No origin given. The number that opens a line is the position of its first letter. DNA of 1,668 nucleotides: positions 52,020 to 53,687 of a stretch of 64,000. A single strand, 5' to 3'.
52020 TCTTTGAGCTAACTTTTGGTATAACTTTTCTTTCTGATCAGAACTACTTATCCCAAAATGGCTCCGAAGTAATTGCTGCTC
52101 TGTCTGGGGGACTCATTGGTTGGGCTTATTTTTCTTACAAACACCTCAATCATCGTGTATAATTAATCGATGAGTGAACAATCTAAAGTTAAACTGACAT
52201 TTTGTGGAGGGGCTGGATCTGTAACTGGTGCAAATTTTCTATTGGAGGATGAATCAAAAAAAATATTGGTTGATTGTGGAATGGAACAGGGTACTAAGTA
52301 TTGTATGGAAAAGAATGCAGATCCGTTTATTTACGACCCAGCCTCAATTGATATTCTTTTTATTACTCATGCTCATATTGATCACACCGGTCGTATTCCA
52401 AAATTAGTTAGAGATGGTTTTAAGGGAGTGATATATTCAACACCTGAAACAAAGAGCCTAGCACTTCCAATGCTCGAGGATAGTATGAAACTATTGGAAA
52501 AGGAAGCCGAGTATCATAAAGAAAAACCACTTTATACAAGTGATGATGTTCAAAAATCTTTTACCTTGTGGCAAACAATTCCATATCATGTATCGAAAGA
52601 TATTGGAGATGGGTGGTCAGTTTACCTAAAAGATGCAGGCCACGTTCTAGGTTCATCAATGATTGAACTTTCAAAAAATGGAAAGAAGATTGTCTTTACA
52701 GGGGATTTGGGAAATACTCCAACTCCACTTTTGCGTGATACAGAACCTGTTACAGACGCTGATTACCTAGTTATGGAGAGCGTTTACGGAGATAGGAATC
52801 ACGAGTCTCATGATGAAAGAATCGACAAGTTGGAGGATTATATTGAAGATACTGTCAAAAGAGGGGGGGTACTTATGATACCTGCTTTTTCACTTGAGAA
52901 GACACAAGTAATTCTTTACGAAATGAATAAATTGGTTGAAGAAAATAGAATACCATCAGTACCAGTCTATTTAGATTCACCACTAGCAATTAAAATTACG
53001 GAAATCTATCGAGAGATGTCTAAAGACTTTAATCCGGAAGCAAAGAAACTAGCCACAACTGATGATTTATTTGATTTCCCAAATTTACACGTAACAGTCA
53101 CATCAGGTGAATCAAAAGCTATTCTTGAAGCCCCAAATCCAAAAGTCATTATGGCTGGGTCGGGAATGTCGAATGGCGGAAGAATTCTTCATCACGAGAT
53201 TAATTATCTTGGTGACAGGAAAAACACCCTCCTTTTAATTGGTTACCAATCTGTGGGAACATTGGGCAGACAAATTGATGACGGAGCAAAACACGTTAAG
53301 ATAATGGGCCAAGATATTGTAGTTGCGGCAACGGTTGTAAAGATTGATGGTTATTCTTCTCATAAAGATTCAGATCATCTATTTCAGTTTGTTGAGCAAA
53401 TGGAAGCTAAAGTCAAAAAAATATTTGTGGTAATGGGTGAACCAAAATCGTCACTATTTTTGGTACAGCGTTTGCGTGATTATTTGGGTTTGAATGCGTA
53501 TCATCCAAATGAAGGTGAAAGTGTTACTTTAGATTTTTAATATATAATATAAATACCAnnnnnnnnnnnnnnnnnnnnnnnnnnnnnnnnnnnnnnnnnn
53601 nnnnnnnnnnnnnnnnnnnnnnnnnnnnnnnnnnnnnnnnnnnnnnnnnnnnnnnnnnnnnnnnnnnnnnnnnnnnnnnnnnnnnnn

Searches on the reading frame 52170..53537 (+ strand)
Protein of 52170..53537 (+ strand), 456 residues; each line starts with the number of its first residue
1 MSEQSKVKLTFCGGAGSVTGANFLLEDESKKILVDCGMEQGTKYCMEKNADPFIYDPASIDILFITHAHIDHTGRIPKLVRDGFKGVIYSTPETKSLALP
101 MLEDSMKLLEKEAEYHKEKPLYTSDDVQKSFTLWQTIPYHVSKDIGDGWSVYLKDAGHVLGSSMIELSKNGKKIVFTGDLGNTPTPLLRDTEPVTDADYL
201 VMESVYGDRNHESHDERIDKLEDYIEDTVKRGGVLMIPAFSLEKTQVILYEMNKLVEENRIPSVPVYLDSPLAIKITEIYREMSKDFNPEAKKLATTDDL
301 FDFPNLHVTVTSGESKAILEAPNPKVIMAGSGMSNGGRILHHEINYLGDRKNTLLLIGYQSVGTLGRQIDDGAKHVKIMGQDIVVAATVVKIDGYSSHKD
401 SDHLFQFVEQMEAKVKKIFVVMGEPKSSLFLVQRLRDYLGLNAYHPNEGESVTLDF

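Call 6: search_protein_families(library=pfam, proteins=[window:52170-53537:+], max_evalue=0.1)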
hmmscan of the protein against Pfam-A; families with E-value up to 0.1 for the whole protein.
window:52170-53537:+ (456 aa): 6 families
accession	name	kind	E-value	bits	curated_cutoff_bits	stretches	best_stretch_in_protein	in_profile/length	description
PF10996.14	Beta-Casp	-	3.2e-35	121.7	27.7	1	245-369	1-120/120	Beta-Casp domain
PF00753.33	Lactamase_B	-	1.3e-15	58.3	22.7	1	23-202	9-162/196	Metallo-beta-lactamase superfamily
PF16661.11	Lactamase_B_6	-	9.4e-11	41.9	27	1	24-179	1-161/193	Metallo-beta-lactamase superfamily domain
PF12706.13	Lactamase_B_2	-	4.6e-09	36.6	27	1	31-214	2-177/200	Beta-lactamase superfamily domain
PF07521.17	RMMBL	-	6.6e-09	36.1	21.6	1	383-446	2-63/63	Zn-dependent metallo-hydrolase RNA specificity domain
PF13483.12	Lactamase_B_3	-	0.021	15.3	24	1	20-73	7-50/160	Beta-lactamase superfamily domain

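Call 29: find_homologous_proteins(query=window:52170-53537:+, max_evalue=1e-60)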
Query window:52170-53537:+ (456 aa): 7994 proteins with E <= 1e-60 among 8000 candidates; the best 120 are listed.
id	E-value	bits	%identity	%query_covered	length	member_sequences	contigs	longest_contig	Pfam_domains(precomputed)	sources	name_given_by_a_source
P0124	0.0e+0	1031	100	100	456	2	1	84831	PF12706.14,PF16661.12,PF23023.2,PF07521.18,PF10996.15,PF00753.34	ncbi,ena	-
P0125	6.6e-231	785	75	99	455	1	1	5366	PF12706.14,PF16661.12,PF23023.2,PF07521.18,PF10996.15,PF00753.34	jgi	jgi:metallo-beta-lactamase family protein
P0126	5.4e-221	752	72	99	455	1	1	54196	PF12706.14,PF16661.12,PF23023.2,PF07521.18,PF10996.15,PF00753.34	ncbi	-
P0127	2.8e-220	750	71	100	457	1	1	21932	PF12706.14,PF16661.12,PF23023.2,PF07521.18,PF10996.15,PF00753.34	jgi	jgi:metallo-beta-lactamase family protein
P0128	1.3e-219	748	71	100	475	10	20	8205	PF12706.14,PF16661.12,PF23023.2,PF07521.18,PF10996.15,PF00753.34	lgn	-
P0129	4.2e-218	743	72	100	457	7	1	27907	PF12706.14,PF16661.12,PF23023.2,PF07521.18,PF10996.15,PF00753.34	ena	-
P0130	4.9e-215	733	71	100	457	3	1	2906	PF12706.14,PF16661.12,PF23023.2,PF07521.18,PF10996.15,PF00753.34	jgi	-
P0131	1.2e-209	715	69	99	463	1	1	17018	PF12706.14,PF16661.12,PF23023.2,PF07521.18,PF10996.15,PF00753.34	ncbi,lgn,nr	ncbi:MAG: MBL fold metallo-hydrolase [Candidatus Pacebacteria bacterium]|nr:MBL fold metallo-hydrola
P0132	1.8e-208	711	69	99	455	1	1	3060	PF12706.14,PF16661.12,PF23023.2,PF07521.18,PF10996.15,PF00753.34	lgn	-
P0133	2.9e-208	710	68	100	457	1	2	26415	PF12706.14,PF16661.12,PF23023.2,PF07521.18,PF10996.15,PF00753.34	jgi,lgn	-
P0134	3.8e-208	710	70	99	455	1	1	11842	PF12706.14,PF16661.12,PF23023.2,PF07521.18,PF10996.15,PF00753.34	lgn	-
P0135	1.6e-206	704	69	100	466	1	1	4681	PF12706.14,PF16661.12,PF23023.2,PF07521.18,PF10996.15,PF00753.34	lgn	-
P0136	1.6e-206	704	69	98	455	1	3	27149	PF12706.14,PF16661.12,PF23023.2,PF07521.18,PF10996.15,PF00753.34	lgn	-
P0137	5.0e-205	700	68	100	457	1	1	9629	PF12706.14,PF16661.12,PF23023.2,PF07521.18,PF10996.15,PF00753.34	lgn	-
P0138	4.0e-204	697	67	99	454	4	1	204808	PF12706.14,PF16661.12,PF23023.2,PF07521.18,PF10996.15,PF00753.34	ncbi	-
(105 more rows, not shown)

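Call 30: find_encoding_contigs(protein=P0125, flank=3000, max_places=2)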
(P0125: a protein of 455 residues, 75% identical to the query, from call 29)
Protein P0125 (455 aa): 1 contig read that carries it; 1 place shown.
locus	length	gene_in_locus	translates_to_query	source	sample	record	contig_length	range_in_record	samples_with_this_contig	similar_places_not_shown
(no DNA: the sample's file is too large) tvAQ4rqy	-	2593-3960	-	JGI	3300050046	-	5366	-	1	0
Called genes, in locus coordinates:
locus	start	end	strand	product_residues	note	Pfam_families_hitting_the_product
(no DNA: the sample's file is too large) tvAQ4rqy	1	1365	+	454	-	?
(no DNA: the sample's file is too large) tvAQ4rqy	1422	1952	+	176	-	PF10543:ORF6N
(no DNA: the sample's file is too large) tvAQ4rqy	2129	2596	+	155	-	PF09997:DUF2238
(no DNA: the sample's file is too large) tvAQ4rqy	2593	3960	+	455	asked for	PF00753:Lactamase_B, PF23023:Anti-Pycsar_Apyc1 (weak), PF12706:Lactamase_B_2, PF16661:Lactamase_B_6, PF10996:Beta-Casp, PF07521:RMMBL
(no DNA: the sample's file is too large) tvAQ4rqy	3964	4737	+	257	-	PF01048:PNP_UDP_1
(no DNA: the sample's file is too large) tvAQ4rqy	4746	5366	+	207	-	?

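Call 31: find_encoding_contigs(protein=P0126, flank=3000, max_places=2)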
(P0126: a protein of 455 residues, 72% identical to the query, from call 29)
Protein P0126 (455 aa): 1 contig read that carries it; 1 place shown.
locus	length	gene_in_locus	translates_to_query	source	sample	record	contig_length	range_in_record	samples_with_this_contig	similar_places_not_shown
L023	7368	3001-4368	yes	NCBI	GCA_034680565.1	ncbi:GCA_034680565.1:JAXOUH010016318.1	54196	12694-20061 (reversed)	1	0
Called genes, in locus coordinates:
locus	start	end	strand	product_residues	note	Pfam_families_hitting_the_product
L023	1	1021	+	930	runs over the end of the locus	PF26449:DUF8128, PF01935:DUF87 (weak), PF10412:TrwB_AAD_bind (faint), PF12696:TraG-D_C (weak)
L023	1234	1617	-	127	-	-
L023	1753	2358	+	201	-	PF00334:NDK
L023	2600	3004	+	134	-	PF09997:DUF2238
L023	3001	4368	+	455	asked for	PF00753:Lactamase_B, PF23023:Anti-Pycsar_Apyc1 (weak), PF12706:Lactamase_B_2, PF16661:Lactamase_B_6, PF10996:Beta-Casp, PF07521:RMMBL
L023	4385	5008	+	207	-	PF18306:LDcluster4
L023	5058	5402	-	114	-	PF00453:Ribosomal_L20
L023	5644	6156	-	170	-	PF05198:IF3_N, PF00707:IF3_C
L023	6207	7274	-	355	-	PF13091:PLDc_2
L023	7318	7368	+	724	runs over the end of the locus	-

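Call 32: find_encoding_contigs(protein=P0127, flank=3000, max_places=2)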
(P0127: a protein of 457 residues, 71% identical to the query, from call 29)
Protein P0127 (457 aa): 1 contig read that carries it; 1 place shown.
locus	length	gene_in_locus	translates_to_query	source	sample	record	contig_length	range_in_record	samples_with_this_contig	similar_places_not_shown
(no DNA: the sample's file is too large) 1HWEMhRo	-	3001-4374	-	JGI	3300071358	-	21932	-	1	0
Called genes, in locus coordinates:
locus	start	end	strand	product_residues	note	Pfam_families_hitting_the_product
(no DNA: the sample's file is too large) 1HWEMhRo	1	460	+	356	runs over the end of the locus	PF04773:FecR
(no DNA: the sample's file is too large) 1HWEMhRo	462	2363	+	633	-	PF05226:CHASE2, PF00211:Guanylate_cyc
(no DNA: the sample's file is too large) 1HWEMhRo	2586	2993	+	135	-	PF09997:DUF2238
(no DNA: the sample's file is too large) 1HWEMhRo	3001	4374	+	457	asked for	PF23023:Anti-Pycsar_Apyc1, PF00753:Lactamase_B, PF16661:Lactamase_B_6, PF12706:Lactamase_B_2, PF10996:Beta-Casp, PF07521:RMMBL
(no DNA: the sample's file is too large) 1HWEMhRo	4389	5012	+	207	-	PF18306:LDcluster4, PF03641:Lysine_decarbox (weak)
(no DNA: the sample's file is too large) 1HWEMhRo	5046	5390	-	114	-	PF00453:Ribosomal_L20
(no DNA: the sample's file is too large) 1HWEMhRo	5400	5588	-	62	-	PF01632:Ribosomal_L35p (weak)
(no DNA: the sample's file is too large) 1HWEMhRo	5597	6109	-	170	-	PF05198:IF3_N, PF00707:IF3_C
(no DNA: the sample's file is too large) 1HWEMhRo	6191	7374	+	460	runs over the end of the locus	PF22612:GH113, PF13547:GTA_TIM (weak)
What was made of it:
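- Tried and rejected: P0125 and P0127 contigs: no DNA was available (calls 30, 32).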

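Call 33: find_encoding_contigs(protein=P0129, flank=3000, max_places=2)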
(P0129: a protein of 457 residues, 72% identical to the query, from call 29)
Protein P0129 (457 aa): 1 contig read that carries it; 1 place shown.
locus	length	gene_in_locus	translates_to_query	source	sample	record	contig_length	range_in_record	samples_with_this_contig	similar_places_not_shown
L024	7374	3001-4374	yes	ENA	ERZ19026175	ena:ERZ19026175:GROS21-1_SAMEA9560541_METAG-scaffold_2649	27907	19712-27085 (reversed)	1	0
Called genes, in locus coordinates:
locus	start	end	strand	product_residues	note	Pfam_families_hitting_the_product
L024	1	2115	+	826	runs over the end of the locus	PF26449:DUF8128, PF01935:DUF87 (weak), PF02534:T4SS-DNA_transf (weak), PF10412:TrwB_AAD_bind (faint), PF12696:TraG-D_C (weak)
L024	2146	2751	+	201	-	PF00334:NDK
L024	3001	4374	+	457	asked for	PF00753:Lactamase_B, PF23023:Anti-Pycsar_Apyc1, PF16661:Lactamase_B_6, PF12706:Lactamase_B_2, PF10996:Beta-Casp, PF07521:RMMBL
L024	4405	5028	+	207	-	PF18306:LDcluster4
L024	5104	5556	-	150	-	-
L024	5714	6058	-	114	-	PF00453:Ribosomal_L20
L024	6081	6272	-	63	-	PF01632:Ribosomal_L35p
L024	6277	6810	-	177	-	PF05198:IF3_N, PF00707:IF3_C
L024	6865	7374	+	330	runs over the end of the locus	PF13354:Beta-lactamase2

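Call 64: search_protein_families(library=pfam, proteins=[L023:2600-3001:+], max_evalue=10)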
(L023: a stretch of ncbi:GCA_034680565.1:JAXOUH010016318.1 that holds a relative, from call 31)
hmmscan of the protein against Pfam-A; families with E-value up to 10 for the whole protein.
L023:2600-3001:+ (134 aa): 2 families
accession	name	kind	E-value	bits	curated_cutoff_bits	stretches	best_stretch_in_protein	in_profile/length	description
PF09997.14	DUF2238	-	0.0064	16.8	26.4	1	37-112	60-133/140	Predicted membrane protein (DUF2238)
PF11992.13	TgpA_N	-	0.93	8.9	30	1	8-92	15-97/333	TgpA N-terminal domain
